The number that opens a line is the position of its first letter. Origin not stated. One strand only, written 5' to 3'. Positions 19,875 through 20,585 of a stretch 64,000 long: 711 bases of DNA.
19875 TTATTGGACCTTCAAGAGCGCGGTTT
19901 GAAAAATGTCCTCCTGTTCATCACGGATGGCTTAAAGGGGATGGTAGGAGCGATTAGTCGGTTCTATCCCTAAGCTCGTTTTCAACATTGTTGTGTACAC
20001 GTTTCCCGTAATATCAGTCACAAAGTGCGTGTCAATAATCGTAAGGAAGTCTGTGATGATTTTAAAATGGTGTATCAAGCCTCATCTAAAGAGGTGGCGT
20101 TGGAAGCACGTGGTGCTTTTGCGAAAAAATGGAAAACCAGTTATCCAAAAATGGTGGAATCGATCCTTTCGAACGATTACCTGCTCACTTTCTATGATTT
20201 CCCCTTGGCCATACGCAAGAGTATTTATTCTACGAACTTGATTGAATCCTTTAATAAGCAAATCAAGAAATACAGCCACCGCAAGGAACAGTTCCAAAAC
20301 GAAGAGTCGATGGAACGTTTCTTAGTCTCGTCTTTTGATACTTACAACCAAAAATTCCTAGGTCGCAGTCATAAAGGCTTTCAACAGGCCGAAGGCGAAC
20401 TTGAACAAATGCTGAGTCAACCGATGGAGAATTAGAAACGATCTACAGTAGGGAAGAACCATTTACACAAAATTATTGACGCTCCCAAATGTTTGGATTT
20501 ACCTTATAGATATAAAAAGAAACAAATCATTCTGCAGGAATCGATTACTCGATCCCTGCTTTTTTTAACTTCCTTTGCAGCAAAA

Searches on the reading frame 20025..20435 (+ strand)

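Call 87: search_protein_families(library=pfam, proteins=[window:20025-20435:+], max_evalue=0.001)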
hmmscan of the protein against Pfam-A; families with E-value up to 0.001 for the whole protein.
window:20025-20435:+ (136 aa): 1 family
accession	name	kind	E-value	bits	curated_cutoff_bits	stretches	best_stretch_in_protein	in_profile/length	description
PF00872.24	Transposase_mut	-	3.9e-21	75.8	21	1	4-107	268-372/379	Transposase, Mutator family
